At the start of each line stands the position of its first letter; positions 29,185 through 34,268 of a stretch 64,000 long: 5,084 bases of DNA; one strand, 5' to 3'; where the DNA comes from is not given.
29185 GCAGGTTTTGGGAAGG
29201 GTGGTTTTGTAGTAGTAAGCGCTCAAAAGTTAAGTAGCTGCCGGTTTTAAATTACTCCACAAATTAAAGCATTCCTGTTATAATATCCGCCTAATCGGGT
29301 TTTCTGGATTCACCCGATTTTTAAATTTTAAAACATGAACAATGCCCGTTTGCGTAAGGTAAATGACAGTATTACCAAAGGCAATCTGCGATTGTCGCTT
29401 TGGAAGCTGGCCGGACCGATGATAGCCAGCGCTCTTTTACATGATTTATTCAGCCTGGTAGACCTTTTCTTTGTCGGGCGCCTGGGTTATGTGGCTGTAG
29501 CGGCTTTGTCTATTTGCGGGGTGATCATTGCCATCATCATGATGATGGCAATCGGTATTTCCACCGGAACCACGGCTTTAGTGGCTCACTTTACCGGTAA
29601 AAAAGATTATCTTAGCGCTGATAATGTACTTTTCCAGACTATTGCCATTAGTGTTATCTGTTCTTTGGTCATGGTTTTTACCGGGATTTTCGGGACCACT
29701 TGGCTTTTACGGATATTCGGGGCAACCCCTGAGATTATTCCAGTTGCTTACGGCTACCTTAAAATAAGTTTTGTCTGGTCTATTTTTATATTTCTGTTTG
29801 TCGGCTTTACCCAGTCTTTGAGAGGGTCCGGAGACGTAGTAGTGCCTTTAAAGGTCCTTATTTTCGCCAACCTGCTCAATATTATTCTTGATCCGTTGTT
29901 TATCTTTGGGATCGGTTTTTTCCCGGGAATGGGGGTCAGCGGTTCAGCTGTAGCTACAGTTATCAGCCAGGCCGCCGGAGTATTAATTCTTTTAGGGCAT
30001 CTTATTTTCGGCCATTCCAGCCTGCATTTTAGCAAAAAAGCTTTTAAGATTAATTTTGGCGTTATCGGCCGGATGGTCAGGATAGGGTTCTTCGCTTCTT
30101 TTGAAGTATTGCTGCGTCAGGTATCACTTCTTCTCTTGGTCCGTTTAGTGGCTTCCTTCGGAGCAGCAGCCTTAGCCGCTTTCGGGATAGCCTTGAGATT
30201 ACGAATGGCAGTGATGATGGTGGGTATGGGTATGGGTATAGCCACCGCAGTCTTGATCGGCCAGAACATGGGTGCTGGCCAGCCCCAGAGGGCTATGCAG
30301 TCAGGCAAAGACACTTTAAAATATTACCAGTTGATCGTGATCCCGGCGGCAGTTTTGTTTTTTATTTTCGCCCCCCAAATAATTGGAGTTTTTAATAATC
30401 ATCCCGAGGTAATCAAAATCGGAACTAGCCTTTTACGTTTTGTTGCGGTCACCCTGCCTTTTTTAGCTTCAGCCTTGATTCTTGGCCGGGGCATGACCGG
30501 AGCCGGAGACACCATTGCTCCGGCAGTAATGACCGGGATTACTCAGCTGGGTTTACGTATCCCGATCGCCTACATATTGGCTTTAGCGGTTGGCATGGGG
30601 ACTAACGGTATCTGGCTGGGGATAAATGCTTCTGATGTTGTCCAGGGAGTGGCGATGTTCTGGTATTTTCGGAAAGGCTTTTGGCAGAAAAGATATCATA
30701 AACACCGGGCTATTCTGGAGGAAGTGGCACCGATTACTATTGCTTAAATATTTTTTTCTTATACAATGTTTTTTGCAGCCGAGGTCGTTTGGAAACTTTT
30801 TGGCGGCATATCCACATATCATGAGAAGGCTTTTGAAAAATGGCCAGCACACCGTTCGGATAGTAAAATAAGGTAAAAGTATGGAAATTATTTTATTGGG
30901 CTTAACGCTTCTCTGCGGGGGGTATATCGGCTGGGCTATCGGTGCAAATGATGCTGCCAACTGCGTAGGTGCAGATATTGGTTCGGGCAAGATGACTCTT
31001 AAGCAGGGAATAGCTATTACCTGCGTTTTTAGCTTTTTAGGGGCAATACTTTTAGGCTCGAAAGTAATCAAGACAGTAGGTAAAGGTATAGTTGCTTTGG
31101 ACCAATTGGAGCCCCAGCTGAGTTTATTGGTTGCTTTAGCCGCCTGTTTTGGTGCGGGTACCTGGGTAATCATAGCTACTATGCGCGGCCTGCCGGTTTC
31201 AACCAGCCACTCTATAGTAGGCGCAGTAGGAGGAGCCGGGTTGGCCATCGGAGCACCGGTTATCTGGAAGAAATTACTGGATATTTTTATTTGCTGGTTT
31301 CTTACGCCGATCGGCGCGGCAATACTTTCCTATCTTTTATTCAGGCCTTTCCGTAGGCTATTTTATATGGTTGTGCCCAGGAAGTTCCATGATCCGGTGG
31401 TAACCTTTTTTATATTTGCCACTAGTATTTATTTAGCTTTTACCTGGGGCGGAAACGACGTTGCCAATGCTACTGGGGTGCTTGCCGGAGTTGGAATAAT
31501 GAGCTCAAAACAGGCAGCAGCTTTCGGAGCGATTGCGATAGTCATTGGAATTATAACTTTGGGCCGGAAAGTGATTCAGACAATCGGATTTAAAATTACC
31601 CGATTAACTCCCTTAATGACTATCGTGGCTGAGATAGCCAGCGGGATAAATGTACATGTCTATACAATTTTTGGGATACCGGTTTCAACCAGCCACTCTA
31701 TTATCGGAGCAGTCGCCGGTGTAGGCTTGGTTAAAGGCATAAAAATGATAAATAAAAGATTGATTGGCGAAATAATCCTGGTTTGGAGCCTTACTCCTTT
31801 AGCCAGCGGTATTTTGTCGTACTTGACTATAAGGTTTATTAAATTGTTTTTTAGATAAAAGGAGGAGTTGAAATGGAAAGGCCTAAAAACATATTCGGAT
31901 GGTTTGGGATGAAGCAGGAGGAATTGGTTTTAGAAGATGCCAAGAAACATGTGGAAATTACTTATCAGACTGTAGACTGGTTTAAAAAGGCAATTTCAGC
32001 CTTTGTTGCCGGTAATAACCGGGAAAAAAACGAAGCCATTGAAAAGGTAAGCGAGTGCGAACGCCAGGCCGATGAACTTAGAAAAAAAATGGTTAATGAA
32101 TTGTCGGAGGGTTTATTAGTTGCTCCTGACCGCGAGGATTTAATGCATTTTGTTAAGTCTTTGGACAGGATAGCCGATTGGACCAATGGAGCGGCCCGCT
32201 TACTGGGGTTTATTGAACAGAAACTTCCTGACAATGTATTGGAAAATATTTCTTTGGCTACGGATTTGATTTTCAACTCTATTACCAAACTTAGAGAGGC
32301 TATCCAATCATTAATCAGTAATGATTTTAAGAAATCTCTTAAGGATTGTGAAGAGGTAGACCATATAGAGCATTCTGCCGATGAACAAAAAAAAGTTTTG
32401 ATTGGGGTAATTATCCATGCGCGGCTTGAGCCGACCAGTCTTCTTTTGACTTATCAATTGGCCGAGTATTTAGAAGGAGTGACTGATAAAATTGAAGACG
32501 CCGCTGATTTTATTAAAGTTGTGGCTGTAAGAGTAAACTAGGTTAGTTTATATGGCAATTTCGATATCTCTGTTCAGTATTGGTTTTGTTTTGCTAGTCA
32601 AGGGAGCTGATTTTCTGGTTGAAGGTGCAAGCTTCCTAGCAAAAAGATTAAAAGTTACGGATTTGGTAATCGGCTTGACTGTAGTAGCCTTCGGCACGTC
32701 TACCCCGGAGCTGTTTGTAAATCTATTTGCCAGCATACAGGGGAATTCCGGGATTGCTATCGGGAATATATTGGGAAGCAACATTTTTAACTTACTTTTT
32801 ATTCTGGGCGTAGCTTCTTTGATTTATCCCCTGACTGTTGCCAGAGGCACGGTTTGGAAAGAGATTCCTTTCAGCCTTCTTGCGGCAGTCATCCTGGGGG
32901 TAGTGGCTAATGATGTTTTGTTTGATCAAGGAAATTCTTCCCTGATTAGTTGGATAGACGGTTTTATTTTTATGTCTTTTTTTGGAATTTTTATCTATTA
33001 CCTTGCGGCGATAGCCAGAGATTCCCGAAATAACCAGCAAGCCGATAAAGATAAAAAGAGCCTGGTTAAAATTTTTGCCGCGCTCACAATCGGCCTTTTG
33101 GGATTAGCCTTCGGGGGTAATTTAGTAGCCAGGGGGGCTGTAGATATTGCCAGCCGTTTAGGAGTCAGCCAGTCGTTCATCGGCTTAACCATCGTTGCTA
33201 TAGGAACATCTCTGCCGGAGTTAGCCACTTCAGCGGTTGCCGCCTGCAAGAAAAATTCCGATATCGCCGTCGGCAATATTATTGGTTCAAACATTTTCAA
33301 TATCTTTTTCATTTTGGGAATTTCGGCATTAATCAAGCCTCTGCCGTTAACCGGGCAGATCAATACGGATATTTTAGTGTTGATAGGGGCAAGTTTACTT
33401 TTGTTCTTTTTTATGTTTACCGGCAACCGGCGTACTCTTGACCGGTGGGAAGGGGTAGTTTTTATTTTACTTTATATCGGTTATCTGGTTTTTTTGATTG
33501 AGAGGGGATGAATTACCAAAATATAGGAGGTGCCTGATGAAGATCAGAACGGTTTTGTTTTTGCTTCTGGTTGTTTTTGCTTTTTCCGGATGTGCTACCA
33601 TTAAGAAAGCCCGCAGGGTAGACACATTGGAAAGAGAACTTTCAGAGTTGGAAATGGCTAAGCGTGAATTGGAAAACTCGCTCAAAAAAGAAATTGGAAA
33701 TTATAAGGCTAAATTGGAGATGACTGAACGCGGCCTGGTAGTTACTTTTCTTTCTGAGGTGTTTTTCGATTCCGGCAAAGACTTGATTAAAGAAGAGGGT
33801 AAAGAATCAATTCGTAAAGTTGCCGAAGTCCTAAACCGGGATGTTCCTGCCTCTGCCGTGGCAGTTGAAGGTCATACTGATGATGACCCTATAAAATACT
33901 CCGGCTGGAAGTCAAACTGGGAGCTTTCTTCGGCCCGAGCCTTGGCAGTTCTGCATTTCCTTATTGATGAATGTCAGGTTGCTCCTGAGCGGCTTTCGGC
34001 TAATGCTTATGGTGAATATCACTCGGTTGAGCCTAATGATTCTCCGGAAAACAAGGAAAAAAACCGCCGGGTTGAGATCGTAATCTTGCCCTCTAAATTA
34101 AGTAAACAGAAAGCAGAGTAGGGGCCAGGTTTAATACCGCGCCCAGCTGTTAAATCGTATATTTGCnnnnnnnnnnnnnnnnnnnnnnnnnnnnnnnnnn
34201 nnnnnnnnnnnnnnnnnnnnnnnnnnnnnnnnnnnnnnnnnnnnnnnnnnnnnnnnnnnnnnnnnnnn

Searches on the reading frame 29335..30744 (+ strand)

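Call 25: search_protein_families(library=pfam, proteins=[window:29335-30744:+], max_evalue=0.001)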
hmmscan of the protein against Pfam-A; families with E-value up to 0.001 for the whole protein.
window:29335-30744:+ (470 aa): 1 family
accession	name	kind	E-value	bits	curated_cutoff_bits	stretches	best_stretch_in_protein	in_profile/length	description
PF01554.23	MatE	-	8e-59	198.4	24.9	2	28-188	1-161/161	MatE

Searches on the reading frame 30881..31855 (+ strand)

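Call 25: search_protein_families(library=pfam, proteins=[window:30881-31855:+], max_evalue=0.001)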
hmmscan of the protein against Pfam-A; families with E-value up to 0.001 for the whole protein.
window:30881-31855:+ (325 aa): 1 family
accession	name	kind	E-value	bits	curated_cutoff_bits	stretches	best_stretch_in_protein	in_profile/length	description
PF01384.25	PHO4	-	3.4e-73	247.1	33.7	1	20-313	1-350/350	Phosphate transporter family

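Call 27: search_protein_families(library=ncbifam, proteins=[window:30881-31855:+], max_evalue=0.001)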
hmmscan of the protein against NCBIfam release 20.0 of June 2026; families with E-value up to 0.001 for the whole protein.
window:30881-31855:+ (325 aa): 2 families
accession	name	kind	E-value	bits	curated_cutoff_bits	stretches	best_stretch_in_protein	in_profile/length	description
NF053884.1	SulfPermCysPBac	equivalog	3.4e-47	161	400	1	18-319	14-314/354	sulfate permease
NF033774.1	phos_trans_PitA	exception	1.7e-11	43.4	800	1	217-314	390-492/498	inorganic phosphate transporter PitA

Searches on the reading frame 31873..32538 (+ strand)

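Call 25: search_protein_families(library=pfam, proteins=[window:31873-32538:+], max_evalue=0.001)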
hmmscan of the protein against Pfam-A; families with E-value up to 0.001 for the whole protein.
window:31873-32538:+ (222 aa): 2 families
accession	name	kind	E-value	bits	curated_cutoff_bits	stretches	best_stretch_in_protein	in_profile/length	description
PF01865.21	PhoU_div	-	2.8e-31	109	24.4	1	21-219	11-213/214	Protein of unknown function DUF47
PF01895.24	PhoU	-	3.4e-07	31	23.5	1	35-102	10-80/89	PhoU domain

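Call 27: search_protein_families(library=ncbifam, proteins=[window:31873-32538:+], max_evalue=0.001)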
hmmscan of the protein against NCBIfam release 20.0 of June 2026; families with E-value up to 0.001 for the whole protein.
window:31873-32538:+ (222 aa): 2 families
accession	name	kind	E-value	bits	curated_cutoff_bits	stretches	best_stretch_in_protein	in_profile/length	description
TIGR00153.1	TIGR00153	hypoth_equivalog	4.4e-29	101.8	104.3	1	23-220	16-215/217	TIGR00153 family protein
TIGR02135.1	phoU_full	equivalog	2.2e-06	27.4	130.25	1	29-116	121-208/212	phosphate signaling complex protein PhoU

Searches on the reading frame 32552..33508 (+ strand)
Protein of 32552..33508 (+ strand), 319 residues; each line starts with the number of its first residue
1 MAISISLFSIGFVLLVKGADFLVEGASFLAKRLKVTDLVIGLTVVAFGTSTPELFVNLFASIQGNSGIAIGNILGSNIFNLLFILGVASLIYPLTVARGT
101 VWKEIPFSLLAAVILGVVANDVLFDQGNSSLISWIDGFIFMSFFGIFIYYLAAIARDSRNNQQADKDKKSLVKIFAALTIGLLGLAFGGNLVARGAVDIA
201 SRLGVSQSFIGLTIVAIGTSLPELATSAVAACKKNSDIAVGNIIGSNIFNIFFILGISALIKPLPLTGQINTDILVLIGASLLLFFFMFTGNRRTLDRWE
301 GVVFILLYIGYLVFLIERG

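Call 25: search_protein_families(library=pfam, proteins=[window:32552-33508:+], max_evalue=0.001)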
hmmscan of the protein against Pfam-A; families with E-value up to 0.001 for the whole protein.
window:32552-33508:+ (319 aa): 1 family
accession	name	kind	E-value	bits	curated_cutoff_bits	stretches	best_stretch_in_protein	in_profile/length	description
PF01699.29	Na_Ca_ex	-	2.6e-68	229.2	24.9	2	175-316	3-150/151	Sodium/calcium exchanger protein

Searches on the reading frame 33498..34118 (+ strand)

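Call 25: search_protein_families(library=pfam, proteins=[window:33498-34118:+], max_evalue=0.001)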
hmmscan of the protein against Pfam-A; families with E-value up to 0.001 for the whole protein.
window:33498-34118:+ (207 aa): 1 family
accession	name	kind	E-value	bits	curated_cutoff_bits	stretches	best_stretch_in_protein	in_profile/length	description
PF00691.25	OmpA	-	4.1e-18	66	27.2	1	89-190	1-98/98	OmpA family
